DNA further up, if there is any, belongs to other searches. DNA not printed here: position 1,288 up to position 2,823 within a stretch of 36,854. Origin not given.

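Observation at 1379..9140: Tight 4-gene operon coupling a MacB/FtsX-type ABC module to a CPYS thioredoxin-fold anchor protein and a 1545-aa exported multidomain enzyme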

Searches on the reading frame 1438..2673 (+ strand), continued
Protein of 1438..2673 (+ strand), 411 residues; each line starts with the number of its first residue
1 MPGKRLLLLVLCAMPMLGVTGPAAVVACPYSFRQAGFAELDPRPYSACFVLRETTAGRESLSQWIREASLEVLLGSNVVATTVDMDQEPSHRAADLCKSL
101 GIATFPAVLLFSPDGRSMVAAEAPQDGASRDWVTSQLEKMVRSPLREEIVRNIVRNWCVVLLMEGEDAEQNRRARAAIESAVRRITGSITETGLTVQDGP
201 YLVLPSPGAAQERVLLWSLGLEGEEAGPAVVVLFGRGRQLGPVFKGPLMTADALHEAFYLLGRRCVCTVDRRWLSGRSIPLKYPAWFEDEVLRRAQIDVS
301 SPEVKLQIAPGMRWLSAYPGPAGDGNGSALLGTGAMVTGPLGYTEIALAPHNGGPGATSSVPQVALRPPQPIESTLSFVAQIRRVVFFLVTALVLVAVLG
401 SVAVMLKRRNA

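Call 33: search_protein_families(library=pfam, proteins=[L011:6828-9992:+, L027:6802-9885:+, L059:5534-9964:+, L012:1673-4930:+, L054:915-5648:+, L045:12955-14313:+, L045:14285-17776:+], max_evalue=0.001)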
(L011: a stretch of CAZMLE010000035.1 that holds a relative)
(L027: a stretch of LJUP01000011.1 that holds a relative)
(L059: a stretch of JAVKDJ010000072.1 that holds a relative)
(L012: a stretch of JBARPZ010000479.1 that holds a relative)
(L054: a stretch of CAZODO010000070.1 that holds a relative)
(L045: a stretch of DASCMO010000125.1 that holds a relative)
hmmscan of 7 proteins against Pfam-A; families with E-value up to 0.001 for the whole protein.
L011:6828-9992:+ (1054 aa): 5 families
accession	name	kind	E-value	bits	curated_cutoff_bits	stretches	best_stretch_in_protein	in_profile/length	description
PF13360.13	PQQ_2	-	5.6e-38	131.3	27.6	3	694-859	2-141/233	Outer membrane protein assembly factor BamB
PF13570.13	Beta-prop_ACSF4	-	5.2e-22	79.1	133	1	685-753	61-131/329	Beta-alanine-activating enzyme, beta-propeller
PF01011.28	PQQ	-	3.6e-13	49.5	26.7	0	662-711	30-83/595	Glucose/ethanol/alcohol dehydrogenase, beta-propeller domain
PF25293.1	Beta-prop_EMC1_N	-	1.3e-05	25.4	34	0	684-821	74-203/219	EMC1 N-terminal beta-propeller domain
PF23727.1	Beta-prop_FAM234A_B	-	2.4e-05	23.5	26.4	0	980-1009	90-119/467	FAM234A/B beta-propeller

L027:6802-9885:+ (1027 aa): 3 families
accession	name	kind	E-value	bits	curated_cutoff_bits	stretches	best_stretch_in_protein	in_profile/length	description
PF13360.13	PQQ_2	-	9.4e-34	117.5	27.6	3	641-730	16-104/233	Outer membrane protein assembly factor BamB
PF13570.13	Beta-prop_ACSF4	-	6.4e-20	72.2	133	2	658-727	60-131/329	Beta-alanine-activating enzyme, beta-propeller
PF01011.28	PQQ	-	1.3e-12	47.7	26.7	0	653-685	51-83/595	Glucose/ethanol/alcohol dehydrogenase, beta-propeller domain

L059:5534-9964:+ (1476 aa): 6 families
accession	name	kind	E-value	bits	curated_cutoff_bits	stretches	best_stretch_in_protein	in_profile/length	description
PF13360.13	PQQ_2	-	1.2e-28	100.7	27.6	2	98-351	30-231/233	Outer membrane protein assembly factor BamB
PF13570.13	Beta-prop_ACSF4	-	3.3e-18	66.6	133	1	102-170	61-130/329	Beta-alanine-activating enzyme, beta-propeller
PF01011.28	PQQ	-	4.3e-18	65.8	26.7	1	33-130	1-84/595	Glucose/ethanol/alcohol dehydrogenase, beta-propeller domain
PF13290.12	CHB_HEX_C_1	-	1.3e-17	63.9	22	2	1182-1224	20-62/67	Chitobiase/beta-hexosaminidase C-terminal domain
PF13287.12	Fn3_assoc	-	1.1e-15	57.8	23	1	1185-1223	12-50/59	Fn3 associated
PF07691.17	PA14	-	9.9e-14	51.8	24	1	1372-1465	43-146/147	PA14 domain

L012:1673-4930:+ (1085 aa): 6 families
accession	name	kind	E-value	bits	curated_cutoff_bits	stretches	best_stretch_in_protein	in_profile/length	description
PF13360.13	PQQ_2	-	3.1e-35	122.4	27.6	3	89-166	30-105/233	Outer membrane protein assembly factor BamB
PF13570.13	Beta-prop_ACSF4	-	5.1e-19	69.3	133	1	92-164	60-133/329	Beta-alanine-activating enzyme, beta-propeller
PF01011.28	PQQ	-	1.4e-12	47.5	26.7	0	91-122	55-85/595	Glucose/ethanol/alcohol dehydrogenase, beta-propeller domain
PF13847.12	Methyltransf_31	-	1.7e-09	38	27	1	503-612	12-125/145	Methyltransferase domain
PF13649.12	Methyltransf_25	-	2.9e-07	31.5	27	1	503-592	6-97/97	Methyltransferase domain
PF08241.18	Methyltransf_11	-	8.8e-05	23.5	21.2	1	503-590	5-89/95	Methyltransferase domain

L054:915-5648:+ (1577 aa): 6 families
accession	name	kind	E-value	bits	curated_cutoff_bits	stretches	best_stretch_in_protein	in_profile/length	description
PF13360.13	PQQ_2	-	1e-33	117.4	27.6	2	524-645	33-139/233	Outer membrane protein assembly factor BamB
PF13570.13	Beta-prop_ACSF4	-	1.8e-17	64.2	133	1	523-591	61-130/329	Beta-alanine-activating enzyme, beta-propeller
PF01011.28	PQQ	-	2.8e-14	53.2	26.7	0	557-646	50-136/595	Glucose/ethanol/alcohol dehydrogenase, beta-propeller domain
PF13649.12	Methyltransf_25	-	3.6e-06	28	27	1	995-1090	2-97/97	Methyltransferase domain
PF08242.18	Methyltransf_12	-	3.6e-05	24.9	30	1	995-1091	1-96/98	Methyltransferase domain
PF08241.18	Methyltransf_11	-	7.9e-05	23.7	21.2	1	996-1090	2-91/95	Methyltransferase domain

L045:12955-14313:+ (452 aa): 4 families
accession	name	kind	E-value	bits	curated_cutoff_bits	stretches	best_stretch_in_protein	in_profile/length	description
PF13360.13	PQQ_2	-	1e-26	94.5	27.6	2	87-218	29-144/233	Outer membrane protein assembly factor BamB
PF13570.13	Beta-prop_ACSF4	-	1.1e-13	51.8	133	1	93-161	62-132/329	Beta-alanine-activating enzyme, beta-propeller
PF01011.28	PQQ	-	1.2e-08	34.6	26.7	0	90-132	546-588/595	Glucose/ethanol/alcohol dehydrogenase, beta-propeller domain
PF12792.12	CSS-motif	-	0.00029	20.7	23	1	179-293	56-174/209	CSS motif domain associated with EAL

L045:14285-17776:+ (1163 aa): 5 families
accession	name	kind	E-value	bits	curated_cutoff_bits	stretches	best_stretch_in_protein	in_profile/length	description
PF13385.13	Laminin_G_3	-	5.8e-37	127.6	27.6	2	94-246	9-150/151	Concanavalin A-like lectin/glucanases superfamily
PF13360.13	PQQ_2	-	5e-13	49.7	27.6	1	961-1131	30-209/233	Outer membrane protein assembly factor BamB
PF00041.27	fn3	-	0.00017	22.1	25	1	529-572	41-78/84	Fibronectin type III domain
PF02210.31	Laminin_G_2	-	0.0002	22.3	22.9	0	155-218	36-99/126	Laminin G domain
PF13649.12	Methyltransf_25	-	0.00053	21.1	27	0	627-711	6-97/97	Methyltransferase domain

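Call 46: search_protein_families(library=pfam, proteins=[L073:3046-3900:+, L079:11453-12943:+, L010:9145-9867:+, L050:8662-9405:+, L080:15290-15571:+, L008:104-574:+, L006:15671-16408:+], max_evalue=0.01)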
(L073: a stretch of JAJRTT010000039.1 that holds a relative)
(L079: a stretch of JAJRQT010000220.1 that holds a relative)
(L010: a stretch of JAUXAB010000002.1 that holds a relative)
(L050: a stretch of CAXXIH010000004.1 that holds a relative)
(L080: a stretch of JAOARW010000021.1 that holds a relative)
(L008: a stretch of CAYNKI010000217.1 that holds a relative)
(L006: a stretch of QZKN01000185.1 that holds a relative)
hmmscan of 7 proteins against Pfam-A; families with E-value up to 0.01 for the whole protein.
L073:3046-3900:+ (284 aa): 1 family
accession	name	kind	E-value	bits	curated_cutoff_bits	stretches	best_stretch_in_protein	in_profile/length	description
PF00528.27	BPD_transp_1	-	1.8e-15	57.6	26.4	1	89-273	1-177/184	Binding-protein-dependent transport system inner membrane component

L079:11453-12943:+ (496 aa): 4 families
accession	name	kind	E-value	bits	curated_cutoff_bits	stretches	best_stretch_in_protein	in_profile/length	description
PF13531.11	SBP_bac_11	-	1.1e-82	277.7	25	2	33-242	1-216/227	Bacterial extracellular solute-binding protein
PF12727.12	PBP_like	-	1.3e-09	37.9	27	1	112-207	72-166/193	PBP superfamily domain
PF01547.30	SBP_bac_1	-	2.7e-07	31.3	26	1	44-242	9-304/307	Bacterial extracellular solute-binding protein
PF12974.12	Phosphonate-bd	-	3.4e-06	27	27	1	49-202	20-173/242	ABC transporter, phosphonate, periplasmic substrate-binding protein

L010:9145-9867:+ (240 aa): 1 family
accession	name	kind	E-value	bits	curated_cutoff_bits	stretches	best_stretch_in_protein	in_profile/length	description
PF07963.17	N_methyl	-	2.7e-07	30.3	21.2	1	9-31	5-27/27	Prokaryotic N-terminal methylation motif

L050:8662-9405:+ (247 aa): 1 family
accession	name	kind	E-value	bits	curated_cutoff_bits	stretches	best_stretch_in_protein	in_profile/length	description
PF00899.27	ThiF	-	1.3e-56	191.9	28.1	1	12-241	2-237/238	ThiF family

L080:15290-15571:+ (93 aa): 1 family
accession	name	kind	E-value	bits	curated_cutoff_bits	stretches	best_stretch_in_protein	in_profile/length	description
PF02597.26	ThiS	-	8.1e-07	29.9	22.5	1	6-93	1-76/76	ThiS family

L008:104-574:+ (156 aa): 1 family
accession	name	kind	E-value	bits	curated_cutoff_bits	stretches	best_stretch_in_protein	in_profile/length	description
PF01925.25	TauE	-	3.9e-26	92.6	32.6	1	12-128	1-113/237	Sulfite exporter TauE/SafE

L006:15671-16408:+ (245 aa): 7 families
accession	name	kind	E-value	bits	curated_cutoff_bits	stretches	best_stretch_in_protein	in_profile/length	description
PF08241.18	Methyltransf_11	-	2.2e-15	57.5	21.2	1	73-171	2-95/95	Methyltransferase domain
PF13649.12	Methyltransf_25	-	2.8e-13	50.8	27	1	73-167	3-97/97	Methyltransferase domain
PF13847.12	Methyltransf_31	-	5.5e-09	36.3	27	1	72-180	8-119/145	Methyltransferase domain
PF01209.24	Ubie_methyltran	-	4.8e-08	33.1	20.1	1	70-169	50-149/233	ubiE/COQ5 methyltransferase family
PF08242.18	Methyltransf_12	-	4.8e-06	27.7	30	1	72-168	1-97/98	Methyltransferase domain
PF13489.12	Methyltransf_23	-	7.9e-05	22.9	27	1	55-171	10-116/164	Methyltransferase domain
PF00891.24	Methyltransf_2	-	0.0084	15.9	22.3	0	36-167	32-160/210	O-methyltransferase domain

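Call 48: search_protein_representatives(alignment_id=A1)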
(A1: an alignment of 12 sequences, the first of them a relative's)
Query: 12 sequences, 397 profile positions. Proteins with E-value up to 0.001 (for the whole library): 2131; up to 1e-10: 1029; up to 1e-30: 699. The best 150 are listed.
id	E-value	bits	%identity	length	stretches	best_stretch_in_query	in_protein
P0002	1.3e-161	554.3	-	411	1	3-396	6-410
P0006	5.0e-144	496.4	-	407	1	8-396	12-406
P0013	6.4e-138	476.2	-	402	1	4-395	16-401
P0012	8.5e-130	449.5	-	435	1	4-396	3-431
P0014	6.4e-123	426.8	-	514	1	5-396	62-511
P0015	9.9e-121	419.6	-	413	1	1-396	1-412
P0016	1.8e-118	412.2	-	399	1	10-397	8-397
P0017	1.3e-117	409.3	-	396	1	11-396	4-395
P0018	3.3e-115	401.5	-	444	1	20-396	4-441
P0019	3.7e-115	401.3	-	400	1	7-396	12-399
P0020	7.0e-115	400.4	-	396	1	3-396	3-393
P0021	5.4e-112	390.9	-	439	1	8-396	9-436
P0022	6.7e-112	390.6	-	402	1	4-396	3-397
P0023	1.4e-111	389.5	-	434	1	7-396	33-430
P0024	9.8e-111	386.7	-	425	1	3-396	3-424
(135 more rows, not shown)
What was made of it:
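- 1438..2673 (+): Gene A: exported, C-terminally anchored tandem thioredoxin-fold protein, from a family with no Pfam or NCBIfam model. The family has 699 clusters at E<=1e-30 (call 48).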

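Call 50: search_protein_families(library=ncbifam, proteins=[L079:11453-12943:+, L073:3046-3900:+, L050:8662-9405:+, L080:15290-15571:+, L008:104-574:+, L010:9145-9867:+], max_evalue=0.001)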
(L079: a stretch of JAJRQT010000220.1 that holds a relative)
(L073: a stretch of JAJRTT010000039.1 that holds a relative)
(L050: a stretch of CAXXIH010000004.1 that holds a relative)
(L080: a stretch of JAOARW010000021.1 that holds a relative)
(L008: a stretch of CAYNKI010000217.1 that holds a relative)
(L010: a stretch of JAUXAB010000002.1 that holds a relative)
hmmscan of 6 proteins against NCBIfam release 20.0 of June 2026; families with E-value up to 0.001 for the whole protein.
L079:11453-12943:+ (496 aa): 10 families
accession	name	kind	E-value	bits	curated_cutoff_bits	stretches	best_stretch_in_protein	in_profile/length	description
TIGR01256.1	modA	equivalog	1.3e-33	116.7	62.5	2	38-242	1-208/217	molybdate ABC transporter substrate-binding protein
NF007958.0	PRK10677.1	equivalog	1e-15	57.5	253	2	22-166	18-168/256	molybdate ABC transporter substrate-binding protein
NF008106.0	PRK10852.1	subfamily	1.4e-09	37.4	308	1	112-151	123-162/338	thiosulfate ABC transporter substrate-binding protein CysP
TIGR00971.1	3a0106s03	subfamily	2.3e-09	36.9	155.5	0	112-150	106-144/315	sulfate ABC transporter substrate-binding protein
NF002918.0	PRK03537.1-4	equivalog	7e-08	32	288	0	267-387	8-131/246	molybdate ABC transporter substrate-binding protein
NF008022.0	PRK10752.1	subfamily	2.4e-06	27.1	288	0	112-145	117-150/329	sulfate ABC transporter substrate-binding protein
NF011620.1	PRK15046.1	equivalog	2.4e-06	26.5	310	0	15-78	9-72/334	2-aminoethylphosphonate ABC transporter substrate-binding protein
NF002917.0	PRK03537.1-3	equivalog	4.4e-06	26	264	0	271-387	29-148/267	molybdate ABC transporter substrate-binding protein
TIGR02995.1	ectoine_ehuB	equivalog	5.5e-05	22.6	190.9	0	53-132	66-142/275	ectoine/hydroxyectoine ABC transporter substrate-binding protein EhuB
NF011068.0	PRK14498.1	equivalog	0.0003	19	534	0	113-206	502-593/647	molybdopterin biosynthesis protein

L073:3046-3900:+ (284 aa): 32 families (the best 25 are shown)
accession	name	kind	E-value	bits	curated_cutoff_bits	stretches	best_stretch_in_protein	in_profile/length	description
TIGR01581.1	Mo_ABC_porter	hypoth_equivalog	2.4e-60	203.8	210.3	1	53-269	5-224/225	ABC transporter permease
TIGR02141.1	modB_ABC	equivalog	1.7e-45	155.3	182.6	1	73-275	2-206/208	molybdate ABC transporter permease subunit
TIGR00969.1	3a0106s02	subfamily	7.2e-44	150.3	240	1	27-271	18-266/272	sulfate ABC transporter permease subunit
TIGR02139.1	permease_CysT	equivalog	1.6e-40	139.4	246.1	1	38-273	19-257/265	sulfate ABC transporter permease subunit CysT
NF040839.1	tungstate_WtpB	equivalog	9.4e-38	130.3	340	1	30-274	4-247/251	tungstate ABC transporter permease WtpB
TIGR02140.1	permease_CysW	equivalog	2.4e-35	122.3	329.1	1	56-270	34-251/261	sulfate ABC transporter permease subunit CysW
NF006939.0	PRK09421.1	equivalog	9.4e-35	120.1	262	1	64-268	6-214/230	molybdate ABC transporter permease subunit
NF008208.0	PRK10971.1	equivalog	1.9e-31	109.6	415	1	58-272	47-264/277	sulfate/thiosulfate ABC transporter permease CysT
NF008620.0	PRK11602.1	equivalog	3.6e-31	108.5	442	1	24-263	16-262/291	sulfate/thiosulfate ABC transporter permease CysW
NF038017.1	ABC_perm1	subfamily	8.4e-27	94.3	100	1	74-261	1-184/184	ABC transporter permease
NF041773.1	tung_perm_TupB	equivalog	2e-18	67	320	1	64-272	19-223/230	tungstate ABC transporter permease TupB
TIGR03262.1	PhnU2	equivalog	1.5e-14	53.5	593.25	1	28-263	13-245/546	putative 2-aminoethylphosphonate ABC transporter permease subunit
NF011624.0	PRK15050.1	equivalog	2.8e-13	49.6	247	1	57-272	61-283/297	2-aminoethylphosphonate ABC transporter permease subunit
NF006954.0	PRK09433.1-5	equivalog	4.2e-13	48.8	821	2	30-130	6-107/530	thiamine/thiamine pyrophosphate ABC transporter permease ThiP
TIGR03255.1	PhnV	equivalog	3e-11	43.5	358.7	1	85-270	82-260/270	2-aminoethylphosphonate ABC transport system, membrane component PhnV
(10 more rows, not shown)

L050:8662-9405:+ (247 aa): 21 families
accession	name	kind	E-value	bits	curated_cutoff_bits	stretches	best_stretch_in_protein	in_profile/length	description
NF006444.0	PRK08762.1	equivalog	2.4e-68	230.5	449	1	3-245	120-369/387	molybdopterin-synthase adenylyltransferase MoeB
NF004281.0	PRK05690.1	subfamily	7.7e-58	195.6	266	1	3-244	5-249/250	molybdopterin-synthase adenylyltransferase MoeB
NF047750.1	SAMPActivE1UbaA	equivalog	5.6e-55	186.6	450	1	10-244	12-249/270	SAMP-activating enzyme E1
NF006204.0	PRK08328.1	equivalog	1.8e-53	181.5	339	1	3-232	2-229/231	hypothetical protein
NF005646.0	PRK07411.1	equivalog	6.7e-50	170.3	633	1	3-242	11-254/390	molybdopterin-synthase adenylyltransferase MoeB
TIGR02356.1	adenyl_thiF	equivalog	9e-48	162.4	275.25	1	11-206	2-198/203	thiazole biosynthesis adenylyltransferase ThiF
NF005902.0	PRK07878.1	equivalog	5.7e-47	160.5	647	1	3-243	15-263/392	adenylyltransferase/sulfurtransferase MoeZ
TIGR02355.1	moeB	equivalog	5.3e-46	157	376.55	1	9-243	3-240/240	molybdopterin-synthase adenylyltransferase MoeB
NF004111.0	PRK05600.1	equivalog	1.4e-41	142.9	437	1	3-243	14-261/371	ThiF family adenylyltransferase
NF009123.0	PRK12475.1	subfamily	1.5e-34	119.8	510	1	10-244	4-244/338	MoeB/ThiF family adenylyltransferase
NF006395.0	PRK08644.1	equivalog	4.5e-23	82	159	1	14-149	14-150/215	sulfur carrier protein ThiS adenylyltransferase ThiF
TIGR02354.1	thiF_fam2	equivalog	1.5e-19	70.7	152.2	1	20-128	11-118/200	thiamine biosynthesis protein ThiF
NF006077.0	PRK08223.1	equivalog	9.9e-16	57.5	266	1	22-136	20-136/296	hypothetical protein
NF011424.0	PRK14851.1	subfamily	1.7e-12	46.2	1170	1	20-132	33-145/679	hypothetical protein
TIGR01408.1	Ube1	subfamily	8.9e-11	40.2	750.05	1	14-116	10-110/1008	ubiquitin-activating enzyme E1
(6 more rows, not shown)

L080:15290-15571:+ (93 aa): 3 families
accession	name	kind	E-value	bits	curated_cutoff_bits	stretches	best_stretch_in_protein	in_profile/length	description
TIGR01687.1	moaD_arch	subfamily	4.3e-13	49.6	49.5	1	4-93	1-88/88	MoaD family protein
NF041918.1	SAMP1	equivalog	1.8e-08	34.8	60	1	5-93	2-91/91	ubiquitin-like small modifier protein 1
TIGR01682.1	moaD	equivalog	0.00022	22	66.15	1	4-93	1-80/80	molybdopterin converting factor subunit 1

L008:104-574:+ (156 aa): 1 family
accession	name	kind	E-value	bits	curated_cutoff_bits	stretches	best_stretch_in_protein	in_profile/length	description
NF040961.1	MamO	equivalog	2.9e-07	29.2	800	1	14-123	533-648/648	magnetosome protein MamO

L010:9145-9867:+ (240 aa): 9 families
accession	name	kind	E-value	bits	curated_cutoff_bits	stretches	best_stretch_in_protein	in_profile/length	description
TIGR01710.1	typeII_sec_gspG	equivalog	2.1e-09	37.5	88.85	1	10-71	2-61/134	type II secretion system major pseudopilin GspG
NF040999.1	pilin_ComGC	equivalog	1.1e-07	31.9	75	1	10-63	3-56/84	competence type IV pilus major pilin ComGC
TIGR02596.1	TIGR02596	subfamily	3.2e-06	27.4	70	1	11-36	1-26/196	Verru_Chthon cassette protein D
NF007862.0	PRK10574.1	equivalog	9.2e-06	25.8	138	1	8-35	4-31/145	prepilin peptidase-dependent pilin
TIGR02532.1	IV_pilin_GFxxxE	domain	1.1e-05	25.1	16.3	1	10-30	3-23/24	prepilin-type N-terminal cleavage/methylation domain-containing protein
NF041775.1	typeIV_PilA_Myxo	equivalog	2.5e-05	24.4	400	1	7-54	10-56/214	type IV pilin protein PilA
TIGR01708.2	typeII_sec_gspH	equivalog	7.8e-05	22.7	80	1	10-30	3-23/169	type II secretion system minor pseudopilin GspH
NF041013.1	T4P_ComGE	equivalog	0.00033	20.7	49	1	10-35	5-30/83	competence type IV pilus minor pilin ComGE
NF038303.1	EPS_HpsB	equivalog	0.00086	19.3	150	0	9-37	3-31/211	hormogonium polysaccharide secretion pseudopilin HpsB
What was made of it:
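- On Molybdate ABC importer (neighbours in related loci, not in the window): The permease scores 203.8 on TIGR01581, just under its cut-off of 210.3 (call 50).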

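Call 62: predict_structure(alignment_id=A2)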
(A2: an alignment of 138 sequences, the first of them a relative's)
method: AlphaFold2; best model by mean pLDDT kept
length: 411 residues; sequences in the alignment: 138
mean_pLDDT: 86.6   pTM: 0.77
mean pLDDT of the five models: 86.6, 85.6, 85.6, 85.3, 84.8
residues with pLDDT >= 90: 280; 70-90: 52; 50-70: 60; < 50: 19
segments of 3 or more residues with pLDDT < 50: 321-338
pLDDT, mean of each block of 10 residues (from residue 1): 79 83 74 93 91 97 98 97 97 97 97 96 95 98 98 98 96 98 98 96 92 96 88 96 95 97 83 88 97 96 87 55 44 44 60 57 62 62 91 95 91 69
secondary structure, 60 per line:
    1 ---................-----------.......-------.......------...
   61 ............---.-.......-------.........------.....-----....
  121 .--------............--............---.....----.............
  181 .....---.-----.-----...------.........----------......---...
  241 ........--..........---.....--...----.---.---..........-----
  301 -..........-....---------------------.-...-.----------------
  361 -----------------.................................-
elements in order: H4-19 H32-37 E45-51 H58-72 E78-84 H92-100 E107-111 E117-121 H130-141 H144-155 E159-163 H168-185 E201-203 H210-218 E229-234 E238-245 H251-260 H265-268 H286-295 H302-311 H313-316 H378-410
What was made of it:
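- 1438..2673 (+): AF2 with 138 sequences gives pLDDT 86.6, with two beta-alpha-beta-alpha-beta-beta-alpha domains at aa 45-141 and 158-263 (call 62).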
